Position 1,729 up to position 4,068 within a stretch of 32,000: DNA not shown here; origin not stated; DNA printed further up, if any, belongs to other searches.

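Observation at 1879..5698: ABC-importer ATPase fused in-frame to an intact M20 amidohydrolase: an import-and-deacylate operon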

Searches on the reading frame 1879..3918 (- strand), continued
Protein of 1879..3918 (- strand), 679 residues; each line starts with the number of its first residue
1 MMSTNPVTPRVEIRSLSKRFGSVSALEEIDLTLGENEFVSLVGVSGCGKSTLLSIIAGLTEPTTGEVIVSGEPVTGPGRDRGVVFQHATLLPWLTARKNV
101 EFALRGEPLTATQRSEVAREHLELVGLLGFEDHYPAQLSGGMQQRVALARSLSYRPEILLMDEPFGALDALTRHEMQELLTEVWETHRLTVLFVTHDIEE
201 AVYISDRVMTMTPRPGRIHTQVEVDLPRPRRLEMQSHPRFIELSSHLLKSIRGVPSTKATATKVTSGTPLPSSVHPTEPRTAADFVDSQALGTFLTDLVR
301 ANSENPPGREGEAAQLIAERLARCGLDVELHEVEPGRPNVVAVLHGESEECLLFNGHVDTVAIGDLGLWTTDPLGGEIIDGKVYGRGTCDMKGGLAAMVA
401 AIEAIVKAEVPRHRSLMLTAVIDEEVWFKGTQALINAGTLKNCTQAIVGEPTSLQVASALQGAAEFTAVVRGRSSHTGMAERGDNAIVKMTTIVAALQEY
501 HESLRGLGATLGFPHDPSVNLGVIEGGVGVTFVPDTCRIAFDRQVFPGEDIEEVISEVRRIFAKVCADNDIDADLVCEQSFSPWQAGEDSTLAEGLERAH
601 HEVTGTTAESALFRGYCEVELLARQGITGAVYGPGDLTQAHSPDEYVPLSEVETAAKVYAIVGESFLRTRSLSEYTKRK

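Call 9: find_encoding_contigs(protein=P0007, flank=8000, max_places=3)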
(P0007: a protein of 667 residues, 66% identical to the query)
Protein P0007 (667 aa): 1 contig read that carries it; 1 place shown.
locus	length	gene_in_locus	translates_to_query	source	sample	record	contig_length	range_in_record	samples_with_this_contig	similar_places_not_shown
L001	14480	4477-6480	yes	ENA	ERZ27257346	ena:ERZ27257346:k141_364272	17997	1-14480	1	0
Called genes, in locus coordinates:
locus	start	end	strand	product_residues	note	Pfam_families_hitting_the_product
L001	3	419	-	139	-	?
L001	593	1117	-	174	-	PF01035:DNA_binding_1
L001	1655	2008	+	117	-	PF10694:DUF2500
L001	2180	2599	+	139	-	-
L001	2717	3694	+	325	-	PF13379:NMT1_2, PF09084:NMT1, PF12974:Phosphonate-bd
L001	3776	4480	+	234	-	PF00528:BPD_transp_1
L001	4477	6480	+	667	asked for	PF00005:ABC_tran, PF01546:Peptidase_M20, PF04389:Peptidase_M28, PF07687:M20_dimer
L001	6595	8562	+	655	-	PF00005:ABC_tran, PF13304:AAA_21 (weak)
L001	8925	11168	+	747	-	PF00365:PFK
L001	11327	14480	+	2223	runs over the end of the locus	?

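Call 10: find_encoding_contigs(protein=P0010, flank=8000, max_places=3)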
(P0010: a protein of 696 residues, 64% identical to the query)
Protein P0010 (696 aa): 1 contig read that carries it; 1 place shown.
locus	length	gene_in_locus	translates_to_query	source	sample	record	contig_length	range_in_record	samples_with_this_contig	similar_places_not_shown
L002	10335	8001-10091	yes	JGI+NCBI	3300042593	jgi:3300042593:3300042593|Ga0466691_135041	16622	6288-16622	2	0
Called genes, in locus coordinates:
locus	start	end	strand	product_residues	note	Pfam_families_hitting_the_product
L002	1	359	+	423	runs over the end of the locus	PF13173:AAA_14, PF13635:DUF4143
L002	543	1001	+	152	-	-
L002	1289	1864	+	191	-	PF16316:DUF4956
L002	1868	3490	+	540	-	PF14262:Cthe_2159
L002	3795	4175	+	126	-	-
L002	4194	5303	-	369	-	PF09587:PGA_cap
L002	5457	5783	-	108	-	PF05534:HicB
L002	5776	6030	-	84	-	-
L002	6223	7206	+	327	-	PF13379:NMT1_2, PF09084:NMT1, PF12974:Phosphonate-bd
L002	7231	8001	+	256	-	PF00528:BPD_transp_1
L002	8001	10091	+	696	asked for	PF00005:ABC_tran, PF04389:Peptidase_M28, PF01546:Peptidase_M20, PF07687:M20_dimer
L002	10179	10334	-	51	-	?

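Call 12: find_encoding_contigs(protein=P0015, flank=8000, max_places=3)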
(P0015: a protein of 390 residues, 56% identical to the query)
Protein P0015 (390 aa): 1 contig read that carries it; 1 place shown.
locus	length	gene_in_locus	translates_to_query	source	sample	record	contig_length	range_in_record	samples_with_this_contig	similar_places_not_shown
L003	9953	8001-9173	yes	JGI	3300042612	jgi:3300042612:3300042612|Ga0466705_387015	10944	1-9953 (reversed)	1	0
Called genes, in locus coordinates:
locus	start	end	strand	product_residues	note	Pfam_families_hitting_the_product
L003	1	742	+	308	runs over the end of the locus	PF00749:tRNA-synt_1c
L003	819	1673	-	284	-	PF00254:FKBP_C (weak)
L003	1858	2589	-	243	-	PF01479:S4, PF00849:PseudoU_synth_2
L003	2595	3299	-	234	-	PF04079:SMC_ScpB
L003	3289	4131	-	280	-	PF02616:SMC_ScpA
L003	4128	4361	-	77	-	-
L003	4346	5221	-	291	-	PF02374:ArsA_ATPase, PF06564:CBP_BcsQ, PF09140:MipZ (weak), PF10609:ParA, PF13614:AAA_31, PF00142:Fer4_NifH, PF01656:CbiA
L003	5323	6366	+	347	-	PF13379:NMT1_2, PF04069:OpuAC (weak), PF09084:NMT1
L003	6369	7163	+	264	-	PF00528:BPD_transp_1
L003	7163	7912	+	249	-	PF00005:ABC_tran, PF13304:AAA_21 (faint)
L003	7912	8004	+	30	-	-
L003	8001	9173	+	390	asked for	PF04389:Peptidase_M28, PF01546:Peptidase_M20, PF07687:M20_dimer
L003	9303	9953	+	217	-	?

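Call 13: find_encoding_contigs(protein=P0045, flank=8000, max_places=3)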
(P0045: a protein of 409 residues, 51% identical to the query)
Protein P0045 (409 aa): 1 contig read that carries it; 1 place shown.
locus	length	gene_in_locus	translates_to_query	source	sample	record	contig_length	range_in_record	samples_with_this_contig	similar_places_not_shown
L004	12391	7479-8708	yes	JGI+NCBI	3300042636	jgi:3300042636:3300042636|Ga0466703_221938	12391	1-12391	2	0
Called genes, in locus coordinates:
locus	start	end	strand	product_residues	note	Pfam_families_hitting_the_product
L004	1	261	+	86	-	PF19269:Anticodon_2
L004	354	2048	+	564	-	PF00749:tRNA-synt_1c, PF03950:tRNA-synt_1c_C, PF20974:tRNA-synt_1c_C2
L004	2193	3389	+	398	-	PF00155:Aminotran_1_2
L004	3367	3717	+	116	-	PF00583:Acetyltransf_1 (weak), PF14542:Acetyltransf_CG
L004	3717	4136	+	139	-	PF06902:Fer4_19, PF09360:zf-CDGSH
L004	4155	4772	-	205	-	PF08666:SAF (weak)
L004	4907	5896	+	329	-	PF13379:NMT1_2, PF09084:NMT1, PF12974:Phosphonate-bd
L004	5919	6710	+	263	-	PF00528:BPD_transp_1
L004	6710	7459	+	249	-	PF00005:ABC_tran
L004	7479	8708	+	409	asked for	PF04389:Peptidase_M28, PF01546:Peptidase_M20, PF07687:M20_dimer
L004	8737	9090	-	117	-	PF09723:Zn_ribbon_8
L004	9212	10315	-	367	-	-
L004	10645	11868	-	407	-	PF07690:MFS_1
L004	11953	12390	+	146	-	?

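Call 14: find_encoding_contigs(protein=P0018, flank=8000, max_places=3)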
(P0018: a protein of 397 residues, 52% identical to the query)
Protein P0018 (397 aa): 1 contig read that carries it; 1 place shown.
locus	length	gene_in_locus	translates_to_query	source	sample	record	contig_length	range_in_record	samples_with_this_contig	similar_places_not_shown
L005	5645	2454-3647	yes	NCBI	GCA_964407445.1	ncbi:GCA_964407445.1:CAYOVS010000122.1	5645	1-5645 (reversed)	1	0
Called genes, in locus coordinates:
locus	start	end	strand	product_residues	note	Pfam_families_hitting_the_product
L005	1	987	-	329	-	?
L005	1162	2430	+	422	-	PF00815:Histidinol_dh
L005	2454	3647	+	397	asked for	PF04389:Peptidase_M28, PF01546:Peptidase_M20, PF07687:M20_dimer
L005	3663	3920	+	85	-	-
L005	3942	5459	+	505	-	PF00474:SSF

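Call 30: search_protein_representatives(protein=window:1879-3918:-)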
Query: 679 residues. Proteins with E-value up to 0.001 (for the whole library): 618352; up to 1e-10: 238806; up to 1e-30: 20022. The best 150 are listed.
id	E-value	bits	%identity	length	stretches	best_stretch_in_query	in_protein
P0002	0.0e+00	1075.4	75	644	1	30-669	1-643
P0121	5.3e-135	467.9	56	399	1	285-667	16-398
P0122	1.2e-117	410.5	45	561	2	21-247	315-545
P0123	5.2e-114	398.5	44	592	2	8-267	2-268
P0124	2.3e-108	379.9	45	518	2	10-248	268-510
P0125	3.9e-98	346.0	43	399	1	285-667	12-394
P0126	6.3e-83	295.8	68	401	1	18-226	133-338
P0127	5.0e-82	292.9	46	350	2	70-241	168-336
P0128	9.7e-80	285.3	43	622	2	23-262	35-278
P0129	1.1e-78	281.8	55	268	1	8-251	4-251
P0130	1.6e-77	278.0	45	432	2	21-254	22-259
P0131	9.7e-76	272.1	54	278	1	8-254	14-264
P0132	7.3e-75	269.2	40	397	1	284-663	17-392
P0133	4.1e-74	266.7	51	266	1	3-248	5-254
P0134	8.0e-72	259.1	45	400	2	21-249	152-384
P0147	2.4e-68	247.7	49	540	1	23-284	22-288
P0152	1.7e-67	244.8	50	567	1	7-242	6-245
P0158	4.9e-67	243.3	50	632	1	11-259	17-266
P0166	1.9e-66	241.3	49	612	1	11-251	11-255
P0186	7.6e-65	236.1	47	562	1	22-255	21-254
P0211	1.9e-63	231.5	45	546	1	22-277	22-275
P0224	7.0e-63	229.6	49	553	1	16-250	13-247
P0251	8.1e-62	226.1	48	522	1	12-259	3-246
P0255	9.5e-62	225.8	45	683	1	11-280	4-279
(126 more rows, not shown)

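Call 31: search_protein_families(library=pfam, proteins=[P0255, P0158, P0166, P0152, P0147, P0186, P0211, P0224, P0251, P0128], max_evalue=0.00001)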
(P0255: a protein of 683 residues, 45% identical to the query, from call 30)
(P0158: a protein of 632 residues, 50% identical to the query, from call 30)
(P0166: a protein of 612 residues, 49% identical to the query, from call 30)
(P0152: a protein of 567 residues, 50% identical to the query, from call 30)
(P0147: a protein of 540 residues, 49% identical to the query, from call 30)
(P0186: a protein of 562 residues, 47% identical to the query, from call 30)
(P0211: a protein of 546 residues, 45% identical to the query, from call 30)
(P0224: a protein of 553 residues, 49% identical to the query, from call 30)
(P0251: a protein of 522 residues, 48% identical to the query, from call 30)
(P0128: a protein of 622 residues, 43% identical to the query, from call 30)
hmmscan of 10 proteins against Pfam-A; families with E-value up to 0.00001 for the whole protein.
P0255 (683 aa): 3 families
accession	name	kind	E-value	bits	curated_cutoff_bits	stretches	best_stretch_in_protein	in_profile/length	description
PF13379.11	NMT1_2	-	6.1e-83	278.9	24.7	1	286-531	3-245/252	NMT1-like family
PF00005.33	ABC_tran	-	8.2e-31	107.9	25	1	24-165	1-136/137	ABC transporter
PF13304.12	AAA_21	-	2.2e-06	28.4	27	0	112-197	211-299/304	AAA domain, putative AbiEii toxin, Type IV TA system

P0158 (632 aa): 4 families
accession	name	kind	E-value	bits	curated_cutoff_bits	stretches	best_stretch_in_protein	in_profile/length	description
PF00005.33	ABC_tran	-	4.6e-33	115.2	25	1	36-175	1-136/137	ABC transporter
PF09084.16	NMT1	-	2.5e-20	73.8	20.5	1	342-531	18-209/216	NMT1/THI5 like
PF12974.12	Phosphonate-bd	-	3.3e-08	33.7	27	1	351-472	34-163/242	ABC transporter, phosphonate, periplasmic substrate-binding protein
PF13379.11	NMT1_2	-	2.7e-06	27.8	24.7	0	356-540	45-247/252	NMT1-like family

P0166 (612 aa): 2 families
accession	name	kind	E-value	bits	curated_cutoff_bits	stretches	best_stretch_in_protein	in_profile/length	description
PF00005.33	ABC_tran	-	1.8e-34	119.7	25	1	30-169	1-136/137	ABC transporter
PF25292.1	Beta-prop_CGLA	-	7.4e-12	45.8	26.8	0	280-365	33-109/316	Lambda-carrageenase beta-propeller domain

P0152 (567 aa): 3 families
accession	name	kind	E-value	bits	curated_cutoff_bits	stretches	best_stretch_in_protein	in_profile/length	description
PF00005.33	ABC_tran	-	7.1e-32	111.3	25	1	30-168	2-136/137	ABC transporter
PF09084.16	NMT1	-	1.9e-15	57.8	20.5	1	288-499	5-213/216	NMT1/THI5 like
PF13379.11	NMT1_2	-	2.9e-12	47.4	24.7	1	271-494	3-237/252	NMT1-like family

P0147 (540 aa): 3 families
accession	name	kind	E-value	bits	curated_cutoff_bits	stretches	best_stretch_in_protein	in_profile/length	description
PF00005.33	ABC_tran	-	4.5e-32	112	25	1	25-165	1-137/137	ABC transporter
PF00528.27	BPD_transp_1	-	2.7e-25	89.6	26.4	1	361-519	1-171/184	Binding-protein-dependent transport system inner membrane component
PF13304.12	AAA_21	-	1.5e-06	28.9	27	0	37-79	1-45/304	AAA domain, putative AbiEii toxin, Type IV TA system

P0186 (562 aa): 6 families
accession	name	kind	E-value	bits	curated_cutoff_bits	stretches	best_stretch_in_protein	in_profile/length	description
PF00005.33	ABC_tran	-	1e-34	120.5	25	1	25-164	1-136/137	ABC transporter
PF09084.16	NMT1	-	6.6e-24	85.5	20.5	1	280-486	4-216/216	NMT1/THI5 like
PF13379.11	NMT1_2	-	9e-17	62.2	24.7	1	267-488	5-247/252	NMT1-like family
PF13304.12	AAA_21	-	1.8e-08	35.2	27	0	136-197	237-300/304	AAA domain, putative AbiEii toxin, Type IV TA system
PF12974.12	Phosphonate-bd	-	5.4e-08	32.9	27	1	296-468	28-212/242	ABC transporter, phosphonate, periplasmic substrate-binding protein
PF02463.25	SMC_N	-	2.1e-06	27.8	40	0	32-212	21-213/220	RecF/RecN/SMC N terminal domain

P0211 (546 aa): 2 families
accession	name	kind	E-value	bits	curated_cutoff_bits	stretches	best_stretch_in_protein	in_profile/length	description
PF00005.33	ABC_tran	-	7.8e-30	104.7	25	1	27-165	2-136/137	ABC transporter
PF00528.27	BPD_transp_1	-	6.5e-28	98.1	26.4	1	371-542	1-180/184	Binding-protein-dependent transport system inner membrane component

P0224 (553 aa): 2 families
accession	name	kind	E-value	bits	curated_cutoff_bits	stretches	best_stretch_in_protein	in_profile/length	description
PF00005.33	ABC_tran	-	9.3e-30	104.5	25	1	23-162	1-136/137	ABC transporter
PF13304.12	AAA_21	-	9.5e-07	29.6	27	0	130-196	233-301/304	AAA domain, putative AbiEii toxin, Type IV TA system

P0251 (522 aa): 5 families
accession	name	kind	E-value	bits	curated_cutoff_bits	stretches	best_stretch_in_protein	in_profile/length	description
PF00005.33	ABC_tran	-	7.9e-27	95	25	1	21-153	1-136/137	ABC transporter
PF09084.16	NMT1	-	3.2e-16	60.3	20.5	1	268-415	3-151/216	NMT1/THI5 like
PF13379.11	NMT1_2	-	5.9e-11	43.1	24.7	1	255-463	4-231/252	NMT1-like family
PF13304.12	AAA_21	-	2.5e-09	38.1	27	0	124-185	236-299/304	AAA domain, putative AbiEii toxin, Type IV TA system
PF13191.12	AAA_16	-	3e-06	28.3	32.6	1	28-181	21-166/167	AAA ATPase domain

P0128 (622 aa): 2 families
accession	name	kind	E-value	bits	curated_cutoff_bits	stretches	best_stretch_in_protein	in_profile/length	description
PF00005.33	ABC_tran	-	2.9e-54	183.8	25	2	38-179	1-136/137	ABC transporter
PF13401.12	AAA_22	-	3.8e-06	27.7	27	0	48-177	5-92/130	AAA domain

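Call 38: search_protein_families(library=ncbifam, proteins=[L005:1162-2430:+, L005:3663-3920:+, L005:3942-5459:+, L005:1-987:-], max_evalue=0.00001)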
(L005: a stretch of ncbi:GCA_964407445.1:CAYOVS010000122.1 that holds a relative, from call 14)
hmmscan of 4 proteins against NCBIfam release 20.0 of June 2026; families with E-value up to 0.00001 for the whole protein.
L005:1162-2430:+ (422 aa): 2 families
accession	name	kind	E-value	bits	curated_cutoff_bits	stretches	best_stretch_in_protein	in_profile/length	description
TIGR00069.1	hisD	equivalog_domain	2.9e-142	474.6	243.8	1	22-418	1-393/393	histidinol dehydrogenase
NF010343.0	PRK13770.1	equivalog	1.7e-85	287.4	647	1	14-419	17-415/416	histidinol dehydrogenase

L005:3663-3920:+ (85 aa): 0 families

L005:3942-5459:+ (505 aa): 7 families
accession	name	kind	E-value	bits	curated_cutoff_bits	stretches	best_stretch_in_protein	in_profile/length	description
TIGR02119.1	panF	equivalog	1.3e-29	103.5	328.05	1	12-443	4-437/471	sodium/pantothenate symporter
TIGR00813.1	sss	superfamily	2.3e-22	79.7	184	1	42-436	1-411/411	sodium/solute symporter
NF046076.1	monocarbox_MctP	equivalog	8.9e-18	64.2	625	1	12-472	2-475/481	monocarboxylate uptake permease MctP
TIGR02121.1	Na_Pro_sym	equivalog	4.4e-15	55.4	515.5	1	12-445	4-439/488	sodium/proline symporter PutP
NF058657.1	MncbAcdTpMctC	equivalog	1.5e-14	53.4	670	1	12-442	9-451/527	monocarboxylic acid transporter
TIGR03648.1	Na_symport_lg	subfamily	2.4e-13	49.4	320.75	1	327-445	362-482/547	VC_2705 family sodium/solute symporter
NF006903.2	PRK09395.1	subfamily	2.4e-09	36.2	750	1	56-498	79-527/552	cation/acetate symporter ActP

L005:1-987:- (329 aa): 8 families
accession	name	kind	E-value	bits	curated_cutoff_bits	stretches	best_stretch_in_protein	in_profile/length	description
TIGR02044.1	CueR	equivalog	7.1e-14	52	147.4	1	1-125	1-123/127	Cu(I)-responsive transcriptional regulator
TIGR02051.1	MerR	equivalog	6.3e-12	45.8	150.85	1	2-125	1-121/124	mercury resistance transcriptional regulator MerR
TIGR02047.1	CadR-PbrR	equivalog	1.7e-10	41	151.45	1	1-118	1-112/127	Cd(II)/Pb(II)-responsive transcriptional regulator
NF007069.0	PRK09514.1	equivalog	5.5e-10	39.4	143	1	2-103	3-103/141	Zn(2+)-responsive transcriptional regulator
TIGR02043.1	ZntR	equivalog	1.8e-09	37.9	167.95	1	1-106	2-106/131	Zn(2+)-responsive transcriptional regulator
NF041849.1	trans_regNmlR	equivalog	8.1e-08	32.3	175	1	1-114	1-112/117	stress response transcriptional regulator NmlR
NF038101.1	Trm112_arch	equivalog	6.8e-07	29.4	77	1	131-175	5-50/59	methytransferase partner Trm112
NF010315.0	PRK13752.1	subfamily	5.1e-06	26.6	261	1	2-125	9-129/144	mercury resistance transcriptional regulator MerR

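Call 46: list_cluster_members(proteins=[window:1879-3918:-, window:4715-5698:-, window:18871-20952:-, window:15806-17221:-, window:8858-9475:-, window:76-834:-])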
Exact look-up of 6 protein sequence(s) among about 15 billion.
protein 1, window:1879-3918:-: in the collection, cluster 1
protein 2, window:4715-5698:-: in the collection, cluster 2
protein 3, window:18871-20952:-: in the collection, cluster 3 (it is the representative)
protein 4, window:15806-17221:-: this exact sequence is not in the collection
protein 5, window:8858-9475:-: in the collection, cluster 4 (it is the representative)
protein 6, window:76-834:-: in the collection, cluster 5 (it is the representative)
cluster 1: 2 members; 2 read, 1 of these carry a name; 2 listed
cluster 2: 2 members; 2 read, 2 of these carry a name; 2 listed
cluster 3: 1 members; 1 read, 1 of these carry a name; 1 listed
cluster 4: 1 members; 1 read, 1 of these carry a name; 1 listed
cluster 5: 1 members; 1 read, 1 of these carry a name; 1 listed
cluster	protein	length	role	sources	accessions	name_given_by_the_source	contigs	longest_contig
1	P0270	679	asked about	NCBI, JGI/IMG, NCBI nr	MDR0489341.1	MAG: ArgE/DapE family deacylase [Propionibacteriaceae bacterium] | acetylornithine deacetylase/succinyl-diaminopimelate desuccinylase family protein | ArgE/DapE family deacylase [Propionibacteriaceae bacterium]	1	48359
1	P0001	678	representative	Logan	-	-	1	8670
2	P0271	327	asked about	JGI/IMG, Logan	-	NitT/TauT family transport system substrate-binding protein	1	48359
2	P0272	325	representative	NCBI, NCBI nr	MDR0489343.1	MAG: aliphatic sulfonate ABC transporter substrate-binding protein [Propionibacteriaceae ... | aliphatic sulfonate ABC transporter substrate-binding protein [Propionibacteriaceae ...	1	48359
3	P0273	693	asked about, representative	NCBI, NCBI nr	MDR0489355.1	MAG: transketolase [Propionibacteriaceae bacterium] | transketolase [Propionibacteriaceae bacterium]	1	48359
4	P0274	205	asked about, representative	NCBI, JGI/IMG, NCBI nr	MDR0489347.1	MAG: bifunctional 4-hydroxy-2-oxoglutarate aldolase/2-dehydro-3-deoxy-phosphogluconate ... | 2-dehydro-3-deoxyphosphogluconate aldolase/(4S)-4-hydroxy-2-oxoglutarate aldolase | bifunctional 4-hydroxy-2-oxoglutarate aldolase/2-dehydro-3-deoxy-phosphogluconate ...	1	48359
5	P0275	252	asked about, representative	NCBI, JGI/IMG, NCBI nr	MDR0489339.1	MAG: nucleotidyltransferase domain-containing protein [Propionibacteriaceae bacterium] | predicted nucleotidyltransferase | nucleotidyltransferase domain-containing protein [Propionibacteriaceae bacterium]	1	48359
